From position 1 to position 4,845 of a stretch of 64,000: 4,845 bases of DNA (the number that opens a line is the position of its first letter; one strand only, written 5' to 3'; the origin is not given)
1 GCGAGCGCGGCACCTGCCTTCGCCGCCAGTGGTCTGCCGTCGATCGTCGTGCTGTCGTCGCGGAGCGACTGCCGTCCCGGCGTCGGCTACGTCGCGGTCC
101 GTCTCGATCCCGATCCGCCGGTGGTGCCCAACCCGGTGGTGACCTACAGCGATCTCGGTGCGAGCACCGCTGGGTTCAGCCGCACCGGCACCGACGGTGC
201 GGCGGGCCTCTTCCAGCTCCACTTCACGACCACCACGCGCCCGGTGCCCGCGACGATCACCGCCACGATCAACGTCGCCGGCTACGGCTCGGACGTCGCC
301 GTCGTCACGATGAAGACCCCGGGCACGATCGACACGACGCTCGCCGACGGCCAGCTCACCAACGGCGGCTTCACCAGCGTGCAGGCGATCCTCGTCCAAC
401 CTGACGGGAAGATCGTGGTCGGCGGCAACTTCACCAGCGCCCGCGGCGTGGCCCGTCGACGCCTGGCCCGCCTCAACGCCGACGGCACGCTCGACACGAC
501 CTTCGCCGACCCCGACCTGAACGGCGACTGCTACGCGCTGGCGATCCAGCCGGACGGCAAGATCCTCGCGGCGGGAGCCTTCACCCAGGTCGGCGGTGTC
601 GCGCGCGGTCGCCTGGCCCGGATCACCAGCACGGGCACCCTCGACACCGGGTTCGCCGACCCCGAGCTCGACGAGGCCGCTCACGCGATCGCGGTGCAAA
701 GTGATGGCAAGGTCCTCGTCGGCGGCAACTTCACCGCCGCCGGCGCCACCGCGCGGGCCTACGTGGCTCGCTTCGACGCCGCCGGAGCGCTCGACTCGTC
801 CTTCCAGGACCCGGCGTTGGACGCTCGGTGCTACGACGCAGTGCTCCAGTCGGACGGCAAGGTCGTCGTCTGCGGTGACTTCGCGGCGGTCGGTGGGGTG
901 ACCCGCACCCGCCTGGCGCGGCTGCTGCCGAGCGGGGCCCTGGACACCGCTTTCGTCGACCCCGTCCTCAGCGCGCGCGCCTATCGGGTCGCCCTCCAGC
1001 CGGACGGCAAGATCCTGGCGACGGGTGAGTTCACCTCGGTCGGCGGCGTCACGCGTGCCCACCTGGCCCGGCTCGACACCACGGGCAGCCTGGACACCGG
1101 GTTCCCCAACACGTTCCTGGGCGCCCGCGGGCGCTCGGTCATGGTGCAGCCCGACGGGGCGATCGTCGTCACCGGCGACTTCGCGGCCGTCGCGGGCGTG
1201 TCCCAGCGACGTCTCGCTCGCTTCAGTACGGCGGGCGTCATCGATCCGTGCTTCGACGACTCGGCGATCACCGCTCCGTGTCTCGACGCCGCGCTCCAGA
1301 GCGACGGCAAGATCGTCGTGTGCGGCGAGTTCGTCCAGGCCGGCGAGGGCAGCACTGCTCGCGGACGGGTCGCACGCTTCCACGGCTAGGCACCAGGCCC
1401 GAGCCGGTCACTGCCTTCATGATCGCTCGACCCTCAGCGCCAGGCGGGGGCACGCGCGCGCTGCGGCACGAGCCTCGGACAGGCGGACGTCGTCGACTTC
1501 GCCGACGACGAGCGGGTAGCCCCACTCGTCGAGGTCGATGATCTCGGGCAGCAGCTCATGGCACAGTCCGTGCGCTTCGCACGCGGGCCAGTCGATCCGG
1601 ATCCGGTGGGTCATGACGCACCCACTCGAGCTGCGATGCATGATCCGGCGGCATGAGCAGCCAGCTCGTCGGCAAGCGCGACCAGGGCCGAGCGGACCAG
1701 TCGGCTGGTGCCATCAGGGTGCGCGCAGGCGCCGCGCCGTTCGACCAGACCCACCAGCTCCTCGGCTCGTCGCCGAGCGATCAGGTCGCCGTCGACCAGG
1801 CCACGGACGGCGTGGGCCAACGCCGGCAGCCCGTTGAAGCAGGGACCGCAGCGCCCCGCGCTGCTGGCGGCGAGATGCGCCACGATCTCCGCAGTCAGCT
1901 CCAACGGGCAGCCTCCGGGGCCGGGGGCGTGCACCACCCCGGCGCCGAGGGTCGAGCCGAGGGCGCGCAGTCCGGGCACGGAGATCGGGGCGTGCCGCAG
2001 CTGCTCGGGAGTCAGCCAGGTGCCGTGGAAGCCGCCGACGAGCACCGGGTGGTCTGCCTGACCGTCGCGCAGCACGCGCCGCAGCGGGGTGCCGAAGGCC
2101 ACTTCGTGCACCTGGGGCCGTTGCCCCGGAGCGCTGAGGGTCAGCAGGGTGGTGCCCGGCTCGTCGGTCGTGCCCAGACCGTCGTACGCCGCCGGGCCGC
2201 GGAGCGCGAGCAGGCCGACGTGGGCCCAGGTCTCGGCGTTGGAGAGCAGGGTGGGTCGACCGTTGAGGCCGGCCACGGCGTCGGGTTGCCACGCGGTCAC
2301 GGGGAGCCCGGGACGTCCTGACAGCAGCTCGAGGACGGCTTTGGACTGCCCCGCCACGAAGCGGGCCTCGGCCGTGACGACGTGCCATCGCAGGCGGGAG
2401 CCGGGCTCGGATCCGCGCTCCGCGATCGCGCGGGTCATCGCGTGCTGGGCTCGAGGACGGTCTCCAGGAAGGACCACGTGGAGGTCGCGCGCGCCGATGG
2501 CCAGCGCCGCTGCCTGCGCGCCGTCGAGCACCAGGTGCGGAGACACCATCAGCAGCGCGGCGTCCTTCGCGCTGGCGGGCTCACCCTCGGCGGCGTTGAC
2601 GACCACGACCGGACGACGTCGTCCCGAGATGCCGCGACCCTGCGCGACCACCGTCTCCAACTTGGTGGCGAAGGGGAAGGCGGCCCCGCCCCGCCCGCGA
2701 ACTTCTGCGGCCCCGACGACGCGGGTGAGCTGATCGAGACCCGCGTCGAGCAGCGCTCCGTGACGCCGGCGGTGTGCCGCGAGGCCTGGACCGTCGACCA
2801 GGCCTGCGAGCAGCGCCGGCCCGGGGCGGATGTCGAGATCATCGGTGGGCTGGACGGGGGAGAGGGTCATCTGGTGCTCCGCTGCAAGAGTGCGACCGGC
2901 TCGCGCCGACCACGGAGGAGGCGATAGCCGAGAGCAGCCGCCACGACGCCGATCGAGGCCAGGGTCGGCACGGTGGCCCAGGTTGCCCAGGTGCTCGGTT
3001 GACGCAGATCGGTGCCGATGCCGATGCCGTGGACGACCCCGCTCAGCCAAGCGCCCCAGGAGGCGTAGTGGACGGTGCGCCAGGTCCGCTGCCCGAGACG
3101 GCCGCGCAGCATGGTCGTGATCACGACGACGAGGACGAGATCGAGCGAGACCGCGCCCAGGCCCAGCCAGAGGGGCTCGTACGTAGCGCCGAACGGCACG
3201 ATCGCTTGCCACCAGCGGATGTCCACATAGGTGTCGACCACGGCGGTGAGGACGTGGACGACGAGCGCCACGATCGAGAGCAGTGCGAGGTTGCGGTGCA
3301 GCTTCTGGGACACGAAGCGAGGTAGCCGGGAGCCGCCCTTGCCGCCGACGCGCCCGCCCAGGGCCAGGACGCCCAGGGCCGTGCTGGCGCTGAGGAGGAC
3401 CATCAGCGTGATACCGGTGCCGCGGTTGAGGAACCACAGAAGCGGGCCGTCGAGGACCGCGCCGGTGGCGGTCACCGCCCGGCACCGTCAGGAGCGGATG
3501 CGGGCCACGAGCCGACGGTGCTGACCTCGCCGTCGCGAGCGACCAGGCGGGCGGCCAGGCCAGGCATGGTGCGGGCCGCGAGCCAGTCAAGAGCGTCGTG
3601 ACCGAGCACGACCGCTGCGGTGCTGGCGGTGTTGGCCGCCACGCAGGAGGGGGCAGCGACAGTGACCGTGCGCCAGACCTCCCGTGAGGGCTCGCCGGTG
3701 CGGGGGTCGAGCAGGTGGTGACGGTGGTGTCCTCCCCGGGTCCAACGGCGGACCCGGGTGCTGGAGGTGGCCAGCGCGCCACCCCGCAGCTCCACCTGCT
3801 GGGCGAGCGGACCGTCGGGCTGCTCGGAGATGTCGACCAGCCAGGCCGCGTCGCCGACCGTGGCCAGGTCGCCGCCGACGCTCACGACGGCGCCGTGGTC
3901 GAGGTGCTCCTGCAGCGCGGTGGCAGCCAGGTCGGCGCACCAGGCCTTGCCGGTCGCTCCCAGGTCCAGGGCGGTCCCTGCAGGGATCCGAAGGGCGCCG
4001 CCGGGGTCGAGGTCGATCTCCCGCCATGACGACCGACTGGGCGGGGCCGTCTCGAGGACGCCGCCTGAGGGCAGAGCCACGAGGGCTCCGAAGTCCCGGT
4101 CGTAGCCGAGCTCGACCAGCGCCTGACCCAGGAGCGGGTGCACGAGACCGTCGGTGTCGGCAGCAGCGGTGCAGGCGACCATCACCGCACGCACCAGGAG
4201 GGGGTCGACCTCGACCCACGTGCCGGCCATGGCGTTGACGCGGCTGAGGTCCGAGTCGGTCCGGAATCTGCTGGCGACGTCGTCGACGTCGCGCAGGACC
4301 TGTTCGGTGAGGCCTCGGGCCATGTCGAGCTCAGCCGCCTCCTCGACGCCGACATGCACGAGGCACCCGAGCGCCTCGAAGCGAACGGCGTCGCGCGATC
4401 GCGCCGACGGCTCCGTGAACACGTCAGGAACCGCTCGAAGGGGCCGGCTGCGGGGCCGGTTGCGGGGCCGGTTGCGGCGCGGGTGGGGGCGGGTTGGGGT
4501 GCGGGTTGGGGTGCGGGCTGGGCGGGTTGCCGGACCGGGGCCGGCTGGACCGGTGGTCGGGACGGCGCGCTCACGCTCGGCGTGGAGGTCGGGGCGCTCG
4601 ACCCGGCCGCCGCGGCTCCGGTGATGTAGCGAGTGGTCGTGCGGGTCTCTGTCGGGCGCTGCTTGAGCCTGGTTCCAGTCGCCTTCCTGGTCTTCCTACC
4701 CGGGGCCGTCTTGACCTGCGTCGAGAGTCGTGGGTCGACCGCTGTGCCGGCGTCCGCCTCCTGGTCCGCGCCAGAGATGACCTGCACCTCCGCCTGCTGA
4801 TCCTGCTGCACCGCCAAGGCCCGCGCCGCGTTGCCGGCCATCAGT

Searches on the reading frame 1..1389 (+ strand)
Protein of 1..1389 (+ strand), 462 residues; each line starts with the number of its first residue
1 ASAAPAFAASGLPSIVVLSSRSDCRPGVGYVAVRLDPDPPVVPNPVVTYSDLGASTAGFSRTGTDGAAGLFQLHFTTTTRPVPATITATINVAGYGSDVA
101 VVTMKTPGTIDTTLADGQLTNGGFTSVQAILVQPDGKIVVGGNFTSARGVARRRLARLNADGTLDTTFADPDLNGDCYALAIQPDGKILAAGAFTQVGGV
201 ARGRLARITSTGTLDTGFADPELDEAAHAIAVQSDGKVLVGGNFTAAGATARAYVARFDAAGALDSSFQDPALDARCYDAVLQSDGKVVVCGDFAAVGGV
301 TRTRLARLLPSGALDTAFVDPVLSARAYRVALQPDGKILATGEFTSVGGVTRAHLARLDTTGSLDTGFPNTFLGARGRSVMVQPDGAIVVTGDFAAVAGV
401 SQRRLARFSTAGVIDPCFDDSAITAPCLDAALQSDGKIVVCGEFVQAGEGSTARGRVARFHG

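Call 19: search_protein_families(library=pfam, max_evalue=0.0001, proteins=[window:1-1389:+])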
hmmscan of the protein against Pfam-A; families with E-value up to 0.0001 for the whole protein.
window:1-1389:+ (462 aa): 3 families
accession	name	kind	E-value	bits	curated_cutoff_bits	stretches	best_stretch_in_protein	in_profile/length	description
PF17164.10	DUF5122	-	4.4e-86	283.2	27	6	133-168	1-36/36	Domain of unknown function (DUF5122) beta-propeller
PF12768.13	Rax2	-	4.1e-10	39.9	28.8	1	115-196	15-95/254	Rax2 C-terminal beta propeller domain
PF14250.11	AbrB-like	-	3.4e-05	24.3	25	0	226-246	29-49/70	AbrB-like transcriptional regulator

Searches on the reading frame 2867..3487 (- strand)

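Call 19: search_protein_families(library=pfam, max_evalue=0.0001, proteins=[window:2867-3487:-])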
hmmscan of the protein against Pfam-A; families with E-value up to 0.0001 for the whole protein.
window:2867-3487:- (206 aa): 1 family
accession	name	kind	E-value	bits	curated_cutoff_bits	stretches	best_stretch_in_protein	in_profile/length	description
PF01794.25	Ferric_reduct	-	6.1e-06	26.7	28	1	60-148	33-118/121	Ferric reductase like transmembrane component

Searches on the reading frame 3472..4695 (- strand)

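Call 19: search_protein_families(library=pfam, max_evalue=0.0001, proteins=[window:3472-4695:-])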
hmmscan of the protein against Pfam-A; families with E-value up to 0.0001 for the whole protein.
window:3472-4695:- (407 aa): 1 family
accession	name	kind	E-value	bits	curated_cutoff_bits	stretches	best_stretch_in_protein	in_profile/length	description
PF02424.20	ApbE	-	1.3e-46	159.7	25.6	1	111-382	3-264/266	ApbE family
